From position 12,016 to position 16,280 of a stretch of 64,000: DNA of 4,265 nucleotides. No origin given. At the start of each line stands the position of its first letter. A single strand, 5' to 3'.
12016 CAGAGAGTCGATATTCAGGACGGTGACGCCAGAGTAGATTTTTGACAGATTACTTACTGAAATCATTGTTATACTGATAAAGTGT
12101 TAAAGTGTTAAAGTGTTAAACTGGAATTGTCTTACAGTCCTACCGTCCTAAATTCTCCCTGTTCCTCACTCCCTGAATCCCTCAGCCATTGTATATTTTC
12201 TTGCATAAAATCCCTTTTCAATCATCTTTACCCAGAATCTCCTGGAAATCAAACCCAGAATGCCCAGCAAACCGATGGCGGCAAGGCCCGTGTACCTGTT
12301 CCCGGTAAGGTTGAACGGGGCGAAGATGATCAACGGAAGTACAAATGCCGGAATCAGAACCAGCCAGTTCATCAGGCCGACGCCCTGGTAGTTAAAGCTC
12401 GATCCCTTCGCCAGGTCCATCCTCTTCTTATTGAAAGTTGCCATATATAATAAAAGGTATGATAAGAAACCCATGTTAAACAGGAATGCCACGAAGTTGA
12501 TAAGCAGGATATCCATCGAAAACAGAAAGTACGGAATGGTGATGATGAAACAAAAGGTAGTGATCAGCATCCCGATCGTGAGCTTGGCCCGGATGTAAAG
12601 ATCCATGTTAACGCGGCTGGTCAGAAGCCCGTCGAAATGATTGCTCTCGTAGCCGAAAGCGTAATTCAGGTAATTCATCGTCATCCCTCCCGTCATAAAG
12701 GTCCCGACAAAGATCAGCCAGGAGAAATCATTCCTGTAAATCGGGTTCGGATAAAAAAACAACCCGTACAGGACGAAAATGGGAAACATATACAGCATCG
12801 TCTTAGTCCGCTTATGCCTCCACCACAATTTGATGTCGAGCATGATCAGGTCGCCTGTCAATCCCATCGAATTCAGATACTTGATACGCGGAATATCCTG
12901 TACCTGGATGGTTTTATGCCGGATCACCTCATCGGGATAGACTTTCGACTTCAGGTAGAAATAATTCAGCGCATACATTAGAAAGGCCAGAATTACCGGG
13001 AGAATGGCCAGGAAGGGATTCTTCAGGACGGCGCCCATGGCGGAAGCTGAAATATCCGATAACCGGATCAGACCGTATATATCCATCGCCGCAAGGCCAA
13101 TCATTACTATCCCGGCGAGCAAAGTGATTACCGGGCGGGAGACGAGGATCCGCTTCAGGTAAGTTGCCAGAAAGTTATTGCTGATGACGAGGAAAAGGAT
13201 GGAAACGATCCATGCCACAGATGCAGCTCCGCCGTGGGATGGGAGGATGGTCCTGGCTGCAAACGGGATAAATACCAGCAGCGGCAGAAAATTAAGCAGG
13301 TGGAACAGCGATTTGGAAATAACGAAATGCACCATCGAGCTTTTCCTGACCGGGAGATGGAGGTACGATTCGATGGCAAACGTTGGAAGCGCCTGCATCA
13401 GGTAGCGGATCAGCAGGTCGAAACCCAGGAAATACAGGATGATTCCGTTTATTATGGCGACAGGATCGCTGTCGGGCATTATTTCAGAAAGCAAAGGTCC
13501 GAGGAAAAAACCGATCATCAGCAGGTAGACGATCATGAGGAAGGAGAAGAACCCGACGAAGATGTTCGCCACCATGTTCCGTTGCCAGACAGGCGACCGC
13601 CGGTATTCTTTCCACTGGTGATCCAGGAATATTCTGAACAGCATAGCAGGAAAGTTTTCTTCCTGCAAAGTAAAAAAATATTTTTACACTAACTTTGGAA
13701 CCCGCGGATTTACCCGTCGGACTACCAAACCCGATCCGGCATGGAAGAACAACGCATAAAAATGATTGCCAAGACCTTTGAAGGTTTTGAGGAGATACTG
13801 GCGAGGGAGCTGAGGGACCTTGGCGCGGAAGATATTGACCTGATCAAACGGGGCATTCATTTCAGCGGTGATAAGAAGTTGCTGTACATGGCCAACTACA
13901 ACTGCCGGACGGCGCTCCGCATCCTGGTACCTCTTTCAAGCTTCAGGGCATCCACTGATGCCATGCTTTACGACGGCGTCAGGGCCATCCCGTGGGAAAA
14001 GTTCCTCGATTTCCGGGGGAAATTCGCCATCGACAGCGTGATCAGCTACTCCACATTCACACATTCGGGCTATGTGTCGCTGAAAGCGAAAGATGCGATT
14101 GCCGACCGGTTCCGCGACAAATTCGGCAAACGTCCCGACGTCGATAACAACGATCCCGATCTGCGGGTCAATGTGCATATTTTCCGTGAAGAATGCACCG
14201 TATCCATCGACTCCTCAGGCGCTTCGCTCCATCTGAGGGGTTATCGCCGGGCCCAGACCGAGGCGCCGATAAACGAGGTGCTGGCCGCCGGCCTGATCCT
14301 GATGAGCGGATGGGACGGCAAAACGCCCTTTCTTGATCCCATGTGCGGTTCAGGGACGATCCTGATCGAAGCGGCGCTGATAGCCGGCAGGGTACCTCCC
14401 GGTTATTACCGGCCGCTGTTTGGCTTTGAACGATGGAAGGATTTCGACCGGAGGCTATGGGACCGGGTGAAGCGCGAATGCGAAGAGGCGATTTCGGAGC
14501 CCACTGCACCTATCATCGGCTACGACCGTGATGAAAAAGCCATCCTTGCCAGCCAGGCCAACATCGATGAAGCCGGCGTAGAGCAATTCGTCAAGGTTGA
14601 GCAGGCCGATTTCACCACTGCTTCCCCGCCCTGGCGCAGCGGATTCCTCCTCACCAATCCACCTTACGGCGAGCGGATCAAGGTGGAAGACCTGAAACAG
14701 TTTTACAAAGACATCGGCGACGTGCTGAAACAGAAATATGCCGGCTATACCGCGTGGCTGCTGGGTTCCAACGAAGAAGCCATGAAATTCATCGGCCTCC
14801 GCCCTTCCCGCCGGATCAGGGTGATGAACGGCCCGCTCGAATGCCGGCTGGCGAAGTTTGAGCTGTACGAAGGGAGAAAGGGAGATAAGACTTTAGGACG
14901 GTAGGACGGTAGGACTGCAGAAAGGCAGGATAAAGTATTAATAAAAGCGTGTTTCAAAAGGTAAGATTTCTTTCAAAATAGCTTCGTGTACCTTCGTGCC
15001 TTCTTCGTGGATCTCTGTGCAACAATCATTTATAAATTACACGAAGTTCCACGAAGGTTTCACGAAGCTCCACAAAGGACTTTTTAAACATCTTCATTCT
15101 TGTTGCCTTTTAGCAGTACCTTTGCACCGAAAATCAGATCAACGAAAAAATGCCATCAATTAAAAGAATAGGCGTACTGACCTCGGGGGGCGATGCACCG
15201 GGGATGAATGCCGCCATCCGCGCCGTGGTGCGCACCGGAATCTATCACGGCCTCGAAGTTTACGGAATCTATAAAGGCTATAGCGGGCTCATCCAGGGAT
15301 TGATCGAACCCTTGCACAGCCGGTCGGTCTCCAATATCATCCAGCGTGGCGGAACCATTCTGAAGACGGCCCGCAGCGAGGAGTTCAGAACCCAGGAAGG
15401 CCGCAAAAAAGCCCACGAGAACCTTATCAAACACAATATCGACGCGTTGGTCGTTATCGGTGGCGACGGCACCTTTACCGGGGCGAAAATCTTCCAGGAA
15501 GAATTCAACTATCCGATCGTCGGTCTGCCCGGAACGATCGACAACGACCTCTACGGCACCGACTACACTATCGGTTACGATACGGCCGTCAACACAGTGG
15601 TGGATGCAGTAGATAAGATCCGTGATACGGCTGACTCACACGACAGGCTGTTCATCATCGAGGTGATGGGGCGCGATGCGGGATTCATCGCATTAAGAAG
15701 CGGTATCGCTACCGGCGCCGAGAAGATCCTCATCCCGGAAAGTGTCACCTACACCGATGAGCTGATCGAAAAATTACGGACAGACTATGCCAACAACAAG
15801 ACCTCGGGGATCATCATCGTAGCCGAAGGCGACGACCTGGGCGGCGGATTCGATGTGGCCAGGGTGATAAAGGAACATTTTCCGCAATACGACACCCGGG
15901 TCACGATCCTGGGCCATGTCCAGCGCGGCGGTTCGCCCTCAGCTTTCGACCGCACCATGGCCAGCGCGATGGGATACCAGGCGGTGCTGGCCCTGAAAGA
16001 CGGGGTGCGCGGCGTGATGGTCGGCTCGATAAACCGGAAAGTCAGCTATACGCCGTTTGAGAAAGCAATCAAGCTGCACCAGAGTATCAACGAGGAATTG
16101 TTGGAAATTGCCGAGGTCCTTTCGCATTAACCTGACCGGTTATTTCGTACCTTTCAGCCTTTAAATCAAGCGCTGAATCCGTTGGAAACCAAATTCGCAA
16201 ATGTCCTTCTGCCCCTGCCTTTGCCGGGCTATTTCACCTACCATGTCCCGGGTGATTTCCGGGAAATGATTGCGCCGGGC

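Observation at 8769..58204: About a dozen unrelated 7- or 8-nt tandem arrays, almost all pressed against stop codons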

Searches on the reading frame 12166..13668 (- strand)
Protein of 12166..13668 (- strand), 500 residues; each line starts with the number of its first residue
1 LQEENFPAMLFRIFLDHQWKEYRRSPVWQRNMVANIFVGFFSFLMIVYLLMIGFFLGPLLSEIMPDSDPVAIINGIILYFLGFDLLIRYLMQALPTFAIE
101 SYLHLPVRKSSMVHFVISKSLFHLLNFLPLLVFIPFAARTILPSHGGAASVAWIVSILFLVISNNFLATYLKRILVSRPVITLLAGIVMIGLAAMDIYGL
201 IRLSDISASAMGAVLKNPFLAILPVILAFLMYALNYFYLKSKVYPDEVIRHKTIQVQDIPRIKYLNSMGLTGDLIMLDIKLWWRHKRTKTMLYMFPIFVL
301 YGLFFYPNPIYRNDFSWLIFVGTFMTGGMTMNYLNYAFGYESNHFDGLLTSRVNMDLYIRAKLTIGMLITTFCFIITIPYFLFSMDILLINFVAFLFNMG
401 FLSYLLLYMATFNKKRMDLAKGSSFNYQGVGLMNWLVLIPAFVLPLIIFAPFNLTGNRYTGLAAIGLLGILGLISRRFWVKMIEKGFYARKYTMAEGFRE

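Call 15: search_protein_families(library=pfam, proteins=[window:12166-13668:-])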
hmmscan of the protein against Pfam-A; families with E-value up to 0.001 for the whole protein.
window:12166-13668:- (500 aa): 1 family
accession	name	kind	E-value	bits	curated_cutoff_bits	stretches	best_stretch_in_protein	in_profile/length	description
PF18940.5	DUF5687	-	4.5e-143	478.5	33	1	18-500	1-483/484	Family of unknown function (DUF5687)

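Call 17: find_related_loci(query=window:12166-13668:-, collection=genome_contigs, flank=10000)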
Query window:12166-13668:- (500 aa) in genome_contigs; peptide patterns used: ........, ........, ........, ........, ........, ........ (x = any residue, [..] = any of these).
25 stretches matched a pattern; 7 encode a relative of the query (tblastn E <= 1e-3); 7 distinct loci.
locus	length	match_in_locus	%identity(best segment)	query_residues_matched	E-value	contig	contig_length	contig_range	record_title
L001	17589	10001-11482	71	7-500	0e+0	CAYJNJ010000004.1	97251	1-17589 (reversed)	MAG TPA_asm: uncultured Bacteroidales bacterium isolate ERP124720_co1_67 genome assembly, contig: NODE_296_length_97251_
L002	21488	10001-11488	71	5-500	0e+0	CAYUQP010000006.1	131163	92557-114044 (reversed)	MAG TPA_asm: uncultured Bacteroidales bacterium isolate binchicken_co115_320 genome assembly, contig: NODE_225_length_13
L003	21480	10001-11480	69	8-500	0e+0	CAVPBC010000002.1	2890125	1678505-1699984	MAG: uncultured Bacteroidales bacterium isolate MFD00032.bin.1.232 genome assembly, contig: contig_25270, whole genome s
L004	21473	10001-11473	48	10-499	3e-157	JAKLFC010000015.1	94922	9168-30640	MAG: Bacteroidetes bacterium isolate RA.bin148 RA.bin148_15, whole genome shotgun sequence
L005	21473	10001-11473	47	10-499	2e-153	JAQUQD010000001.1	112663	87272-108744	MAG: Bacteroidales bacterium isolate STD1_41 NODE_346_length_112663_cov_4.272348_Sandtown_D1, whole genome shotgun seque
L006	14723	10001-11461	44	14-500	1e-137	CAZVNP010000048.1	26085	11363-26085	MAG TPA_asm: uncultured Lentimicrobiaceae bacterium isolate SRP098346_co1_165 genome assembly, contig: NODE_1477_length_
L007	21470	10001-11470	39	10-500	1e-113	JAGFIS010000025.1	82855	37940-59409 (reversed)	MAG: Chitinophagaceae bacterium isolate mag.3 k127_1290383, whole genome shotgun sequence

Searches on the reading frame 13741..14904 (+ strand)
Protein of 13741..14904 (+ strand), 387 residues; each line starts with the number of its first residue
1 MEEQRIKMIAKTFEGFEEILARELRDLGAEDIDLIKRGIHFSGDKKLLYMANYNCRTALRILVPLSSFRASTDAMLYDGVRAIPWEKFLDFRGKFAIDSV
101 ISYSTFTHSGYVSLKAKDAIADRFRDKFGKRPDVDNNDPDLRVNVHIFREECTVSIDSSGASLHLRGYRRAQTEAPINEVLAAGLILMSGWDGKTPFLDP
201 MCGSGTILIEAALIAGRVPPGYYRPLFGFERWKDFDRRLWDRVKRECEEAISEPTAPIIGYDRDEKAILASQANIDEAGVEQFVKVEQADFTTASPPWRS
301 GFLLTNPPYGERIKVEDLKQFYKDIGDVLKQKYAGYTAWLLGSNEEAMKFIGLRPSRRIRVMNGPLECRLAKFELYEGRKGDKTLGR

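Call 15: search_protein_families(library=pfam, proteins=[window:13741-14904:+])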
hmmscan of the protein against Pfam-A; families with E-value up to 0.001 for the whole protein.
window:13741-14904:+ (387 aa): 5 families
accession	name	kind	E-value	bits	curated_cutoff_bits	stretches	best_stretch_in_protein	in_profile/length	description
PF01170.24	UPF0020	-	2.9e-46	158.1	22.3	1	166-371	1-196/197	RMKL-like, methyltransferase domain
PF02926.22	THUMP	-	2.4e-21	76.4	20.6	1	76-157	7-84/84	THUMP domain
PF22020.1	RlmL_1st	-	1.5e-15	57.3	27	1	7-62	1-55/55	RlmL ferredoxin-like domain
PF13847.12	Methyltransf_31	-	0.00029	21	27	0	254-293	27-65/145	Methyltransferase domain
PF05175.20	MTS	-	0.00082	19.5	23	0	253-316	53-115/170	Methyltransferase small domain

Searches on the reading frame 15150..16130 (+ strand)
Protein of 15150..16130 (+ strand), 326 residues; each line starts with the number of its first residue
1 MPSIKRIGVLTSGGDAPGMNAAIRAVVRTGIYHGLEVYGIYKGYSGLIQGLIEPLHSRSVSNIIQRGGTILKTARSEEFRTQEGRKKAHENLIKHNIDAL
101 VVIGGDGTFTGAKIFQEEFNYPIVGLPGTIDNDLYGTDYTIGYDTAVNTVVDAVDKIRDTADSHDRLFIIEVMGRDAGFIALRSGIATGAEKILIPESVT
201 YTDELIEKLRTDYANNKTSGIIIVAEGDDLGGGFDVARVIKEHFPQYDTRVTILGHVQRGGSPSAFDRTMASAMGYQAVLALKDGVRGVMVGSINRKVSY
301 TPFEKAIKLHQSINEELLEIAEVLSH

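Call 15: search_protein_families(library=pfam, proteins=[window:15150-16130:+])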
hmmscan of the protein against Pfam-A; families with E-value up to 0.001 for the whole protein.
window:15150-16130:+ (326 aa): 2 families
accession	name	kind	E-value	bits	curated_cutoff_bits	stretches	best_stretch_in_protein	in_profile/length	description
PF00365.25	PFK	-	6.4e-115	383.7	30.9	1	6-281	1-276/277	Phosphofructokinase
PF01513.26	NAD_kinase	-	3e-05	24.7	25.5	1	84-127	60-103/130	ATP-NAD kinase N-terminal domain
